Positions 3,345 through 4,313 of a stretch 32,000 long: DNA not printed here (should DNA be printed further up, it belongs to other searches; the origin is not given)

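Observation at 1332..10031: Six-gene translationally coupled operon: Z1/SF2 NTPase, GHKL (MORC-like) ATPase, two unknown proteins, PD-(D/E)XK protein and C5 methyltransferase. Candidate multi-component methylation-linked defence system.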

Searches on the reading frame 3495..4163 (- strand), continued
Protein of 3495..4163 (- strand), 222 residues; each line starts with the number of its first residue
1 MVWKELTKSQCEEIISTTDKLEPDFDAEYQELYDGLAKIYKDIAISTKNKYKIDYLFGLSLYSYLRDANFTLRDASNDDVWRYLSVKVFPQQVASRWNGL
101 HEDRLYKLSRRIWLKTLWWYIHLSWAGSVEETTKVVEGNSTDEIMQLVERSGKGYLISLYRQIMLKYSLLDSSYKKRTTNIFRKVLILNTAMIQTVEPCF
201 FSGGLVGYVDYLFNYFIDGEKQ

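Call 58: find_related_loci(query=A3, collection=genome_contigs, flank=10000)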
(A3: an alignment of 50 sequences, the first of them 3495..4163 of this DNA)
Query A3 (222 aa) in genome_contigs; peptide patterns used: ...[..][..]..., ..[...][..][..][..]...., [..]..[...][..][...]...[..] (x = any residue, [..] = any of these).
128 stretches matched a pattern; 92 encode a relative of the query (tblastn E <= 1e-3); the best 80 are kept; 79 distinct loci.
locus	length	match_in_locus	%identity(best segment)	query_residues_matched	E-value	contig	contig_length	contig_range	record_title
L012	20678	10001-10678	48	1-216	8e-57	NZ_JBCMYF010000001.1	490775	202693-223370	Metabacillus idriensis strain NRS-1149 NRS_1149_contig_0000001, whole genome shotgun sequence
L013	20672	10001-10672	47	3-216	3e-55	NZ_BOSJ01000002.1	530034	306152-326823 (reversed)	Paenibacillus sp. J45TS6 sequence002, whole genome shotgun sequence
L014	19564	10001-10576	48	21-213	2e-54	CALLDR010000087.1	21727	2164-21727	MAG TPA_asm: uncultured Emergencia sp. isolate SRR12395652_bin.29_CONCOCT_v1.1_MAG genome assembly, contig: ERZ1673725.1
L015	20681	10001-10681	45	1-216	2e-54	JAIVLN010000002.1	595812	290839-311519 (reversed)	Rossellomorea aquimaris strain EaN35-1 EaN35-1_ctg0002, whole genome shotgun sequence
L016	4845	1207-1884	44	1-216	1e-53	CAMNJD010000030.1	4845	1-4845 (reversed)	MAG: uncultured Ruminococcus sp. isolate SRR873599_bin.12_metaWRAP_v1.3_MAG genome assembly, contig: ERZ1756080.496120,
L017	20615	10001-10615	46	12-213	7e-54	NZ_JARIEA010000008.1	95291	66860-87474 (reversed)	MAG: Sporosarcina ureae isolate cluster2_bin.75 k127_1307480, whole genome shotgun sequence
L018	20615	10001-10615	48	5-213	1e-53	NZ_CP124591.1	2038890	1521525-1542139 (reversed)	Macrococcus psychrotolerans strain CCM 8659 chromosome, complete genome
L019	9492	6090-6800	42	1-222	1e-51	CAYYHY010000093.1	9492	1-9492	MAG TPA_asm: uncultured Oscillospiraceae bacterium isolate SRP314395_co1_33 genome assembly, contig: NODE_6725_length_94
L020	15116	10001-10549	49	30-214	9e-52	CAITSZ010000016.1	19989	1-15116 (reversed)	MAG: uncultured Chlorobiaceae bacterium isolate Ki1-2-7m_bin-861 genome assembly, contig: bin-861:16/49, whole genome sh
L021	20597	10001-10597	46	6-214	3e-51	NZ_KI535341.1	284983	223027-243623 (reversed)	Abiotrophia defectiva ATCC 49176 Scfld1, whole genome shotgun sequence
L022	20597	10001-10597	45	18-213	5e-51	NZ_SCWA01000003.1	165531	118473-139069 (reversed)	Macrococcus brunensis strain CCM4811 NODE_3_length_165531_cov_38.7181, whole genome shotgun sequence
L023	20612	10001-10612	47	17-219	2e-50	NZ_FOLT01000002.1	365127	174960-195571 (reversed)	Alkalibacterium subtropicum strain DSM 23664, whole genome shotgun sequence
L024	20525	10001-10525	51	45-216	4e-50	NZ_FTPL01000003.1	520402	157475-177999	Edaphobacillus lindanitolerans strain MNA4, whole genome shotgun sequence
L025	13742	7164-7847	43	1-216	3e-50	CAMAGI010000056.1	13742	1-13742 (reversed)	MAG: uncultured Lachnospiraceae bacterium isolate SRR5666654_bin.16_metaWRAP_v1.3_MAG genome assembly, contig: ERZ114488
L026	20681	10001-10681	45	4-220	2e-50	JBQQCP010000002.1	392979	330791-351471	Virgibacillus sp. L01 contig_2, whole genome shotgun sequence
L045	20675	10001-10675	42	1-217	4e-47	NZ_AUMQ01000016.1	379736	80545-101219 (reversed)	Peribacillus kribbensis DSM 17871 H539DRAFT_scaffold00005.5_C, whole genome shotgun sequence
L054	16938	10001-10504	48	49-218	4e-46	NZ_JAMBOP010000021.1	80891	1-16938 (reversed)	Bacillus cytotoxicus strain FAIRING 10M-2.2 NODE_21, whole genome shotgun sequence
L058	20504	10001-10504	47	49-218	4e-46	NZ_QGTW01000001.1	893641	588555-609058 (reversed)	Cytobacillus oceanisediminis strain 15_TX Ga0227248_101, whole genome shotgun sequence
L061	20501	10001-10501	46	49-217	1e-44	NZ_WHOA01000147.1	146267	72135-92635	Paenibacillus phytorum strain LMG 31458 Contig_179_87.2186, whole genome shotgun sequence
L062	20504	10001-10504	48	49-218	1e-44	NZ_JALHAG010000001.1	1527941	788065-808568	Planococcus ruber strain CGMCC 1.19134 velvet_auto_83_1, whole genome shotgun sequence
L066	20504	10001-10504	46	49-218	2e-44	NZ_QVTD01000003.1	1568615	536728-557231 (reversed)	Peribacillus glennii strain V44-8 DSM-105192_1__paired__trimmed__paired__contig_3, whole genome shotgun sequence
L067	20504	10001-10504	47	49-218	6e-44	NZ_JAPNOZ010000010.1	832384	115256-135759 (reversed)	Psychrobacillus sp. NEAU-3TGS Scaffold_10, whole genome shotgun sequence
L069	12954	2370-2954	42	21-218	8e-44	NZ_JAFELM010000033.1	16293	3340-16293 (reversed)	Bacillus suaedaesalsae strain RD4P76 352, whole genome shotgun sequence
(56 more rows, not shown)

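Call 63: search_protein_families(library=pfam, proteins=[L045:11889-13097:+, L045:13356-14474:+, L058:11746-12603:+, L058:13376-17350:+, L061:12714-16307:+, L062:12022-13752:+, L066:12790-15507:+, L054:12902-15346:+, L067:13203-14249:+, L069:4075-4914:+], max_evalue=0.001)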
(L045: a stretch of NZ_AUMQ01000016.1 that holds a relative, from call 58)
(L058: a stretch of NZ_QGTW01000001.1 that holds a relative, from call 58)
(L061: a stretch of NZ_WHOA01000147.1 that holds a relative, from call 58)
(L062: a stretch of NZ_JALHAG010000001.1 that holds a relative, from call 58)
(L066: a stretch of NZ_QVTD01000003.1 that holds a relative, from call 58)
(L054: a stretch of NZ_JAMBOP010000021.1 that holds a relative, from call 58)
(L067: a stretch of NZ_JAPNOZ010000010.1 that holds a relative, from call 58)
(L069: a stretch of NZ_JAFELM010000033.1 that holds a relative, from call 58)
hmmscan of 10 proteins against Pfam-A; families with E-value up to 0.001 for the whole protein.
L045:11889-13097:+ (402 aa): 0 families

L045:13356-14474:+ (372 aa): 0 families

L058:11746-12603:+ (285 aa): 1 family
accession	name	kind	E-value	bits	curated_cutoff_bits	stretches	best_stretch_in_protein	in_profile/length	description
PF02518.31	HATPase_c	-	4.1e-05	24.4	26.4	1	157-269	7-94/111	Histidine kinase-, DNA gyrase B-, and HSP90-like ATPase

L058:13376-17350:+ (1324 aa): 1 family
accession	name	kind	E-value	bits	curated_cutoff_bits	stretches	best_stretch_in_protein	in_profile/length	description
PF00271.37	Helicase_C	-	2.4e-07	31.4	23.5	1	1085-1128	66-109/110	Helicase conserved C-terminal domain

L061:12714-16307:+ (1197 aa): 2 families
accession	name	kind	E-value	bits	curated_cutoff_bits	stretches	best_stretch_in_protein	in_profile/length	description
PF13401.12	AAA_22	-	9.6e-05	23.1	27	1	64-142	8-81/130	AAA domain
PF13191.12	AAA_16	-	0.00019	22.4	32.6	0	63-271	26-165/167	AAA ATPase domain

L062:12022-13752:+ (576 aa): 5 families
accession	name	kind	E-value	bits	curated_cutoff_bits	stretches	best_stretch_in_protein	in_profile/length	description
PF00395.25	SLH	-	6.5e-33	112.9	20.8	3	85-128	1-44/44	S-layer homology domain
PF00753.33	Lactamase_B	-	2.7e-15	57.2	22.7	1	210-405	2-195/196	Metallo-beta-lactamase superfamily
PF00932.25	LTD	-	1.5e-13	51.5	34.3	1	483-575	10-105/109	Lamin Tail Domain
PF19583.5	ODP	-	0.00017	22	27.2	1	216-327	5-111/194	ODP family beta lactamase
PF25281.1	MBL_MAP1B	-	0.00029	20.4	37.6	1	210-275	27-88/279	MAP1B MBL-like domain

L066:12790-15507:+ (905 aa): 2 families
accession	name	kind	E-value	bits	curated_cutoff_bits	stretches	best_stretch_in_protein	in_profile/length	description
PF07728.20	AAA_5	-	6.8e-06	26.6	22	1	580-731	2-138/139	AAA domain (dynein-related subfamily)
PF20030.5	bpMoxR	-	0.00013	21.5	27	1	558-689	11-132/205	MoxR domain in the MoxR-vWA-beta-propeller ternary systems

L054:12902-15346:+ (814 aa): 6 families
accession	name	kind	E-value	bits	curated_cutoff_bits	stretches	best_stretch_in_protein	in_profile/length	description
PF04851.21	ResIII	-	6.1e-40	137.3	22.5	1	222-368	3-164/164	Type III restriction enzyme, res subunit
PF00271.37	Helicase_C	-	3.5e-17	63.1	23.5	1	437-542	7-109/110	Helicase conserved C-terminal domain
PF13091.12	PLDc_2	-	1.5e-09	38.2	27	1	18-137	3-119/132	PLD-like domain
PF00270.35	DEAD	-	5.1e-09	36.5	26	1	240-369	13-163/167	DEAD/DEAH box helicase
PF18766.7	SWI2_SNF2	-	4.5e-06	26.9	26.7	1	230-412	5-200/221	SWI2/SNF2 ATPase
PF18780.6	HNH_repeat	-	0.00052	20.7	26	0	610-656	2-48/54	Homing endonuclease associated repeat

L067:13203-14249:+ (348 aa): 1 family
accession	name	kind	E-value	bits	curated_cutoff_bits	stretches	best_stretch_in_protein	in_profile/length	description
PF01661.27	Macro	-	1.3e-39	135.2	22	1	26-139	1-118/118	Macro domain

L069:4075-4914:+ (279 aa): 1 family
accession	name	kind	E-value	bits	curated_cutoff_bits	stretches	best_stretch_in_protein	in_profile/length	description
PF08378.17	NERD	-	8.4e-27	94.3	22.1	1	36-146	1-110/111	Nuclease-related domain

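Call 86: find_related_loci(query=A3, collection=viral_contigs, flank=10000)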
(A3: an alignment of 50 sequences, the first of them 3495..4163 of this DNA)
Query A3 (222 aa) in viral_contigs; peptide patterns used: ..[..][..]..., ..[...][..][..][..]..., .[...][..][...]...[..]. (x = any residue, [..] = any of these).
72 stretches matched a pattern, but none encodes a relative of the query by tblastn (E <= 1e-3).

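Call 91: search_protein_families(library=phrogs, proteins=[window:3495-4163:-], max_evalue=0.01)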
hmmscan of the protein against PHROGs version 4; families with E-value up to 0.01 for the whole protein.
window:3495-4163:- (222 aa): 0 families

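Call 95: fold_search(model_id=the predicted structure, library=viral)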
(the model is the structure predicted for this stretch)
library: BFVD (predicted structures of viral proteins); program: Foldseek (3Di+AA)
matches with E <= 10: 57; with E <= 0.001: 0
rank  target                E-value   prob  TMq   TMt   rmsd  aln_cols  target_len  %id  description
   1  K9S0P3                2.3e+00  0.12  0.18  0.14  14.7       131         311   13  (no name in the UniProt tables at hand)
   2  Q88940                3.0e+00  0.03  0.16  0.13  17.6       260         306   15  ORF-B protein [Walleye dermal sarcoma virus]
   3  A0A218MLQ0            3.2e+00  0.08  0.25  0.07  16.6       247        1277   11  Uncharacterized protein [uncultured virus]
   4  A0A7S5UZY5            3.2e+00  0.03  0.14  0.17  16.3       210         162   12  (no name in the UniProt tables at hand)
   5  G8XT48                3.3e+00  0.04  0.15  0.14  17.5       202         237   12  Membrane protein S22 [Saimiriine betaherpesvirus 4]
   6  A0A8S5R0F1            3.3e+00  0.03  0.16  0.15  23.3       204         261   15  Uncharacterized protein (Fragment) [Myoviridae sp. ctxjh1]
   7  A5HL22                3.5e+00  0.01  0.10  0.07  29.5       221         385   13  PfWMP3_28 [Phormidium phage Pf-WMP3]
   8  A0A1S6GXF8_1          3.7e+00  0.02  0.15  0.04  25.5       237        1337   14  Replicase polyprotein 1ab [yellow head virus type 8]
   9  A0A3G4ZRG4            4.0e+00  0.05  0.21  0.20  15.5       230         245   11  TLC domain-containing protein [Terrestrivirus sp.]
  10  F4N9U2                4.0e+00  0.03  0.16  0.11  18.6       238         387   13  Scaffolding protein [Pantoea phage LIMEzero]
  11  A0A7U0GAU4            4.0e+00  0.02  0.11  0.07  24.4       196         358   10  (no name in the UniProt tables at hand)
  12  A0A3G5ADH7            4.0e+00  0.02  0.12  0.13  17.6       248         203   12  Sel1 repeat family protein [Hyperionvirus sp.]
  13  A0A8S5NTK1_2          4.2e+00  0.03  0.17  0.07  14.4       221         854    8  Tail tape measure (Fragment) [Siphoviridae sp. ct57T16]
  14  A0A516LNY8            4.6e+00  0.13  0.29  0.26  13.3       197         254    9  (no name in the UniProt tables at hand)
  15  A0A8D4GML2            4.6e+00  0.07  0.14  0.22  13.6       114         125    8  (no name in the UniProt tables at hand)
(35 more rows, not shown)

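Call 105: search_solved_structures(query=A3, max_evalue=1)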
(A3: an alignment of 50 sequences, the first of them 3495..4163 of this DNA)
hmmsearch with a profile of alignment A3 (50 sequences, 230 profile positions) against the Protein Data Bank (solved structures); distinct sequences matched with E-value up to 1: 0.
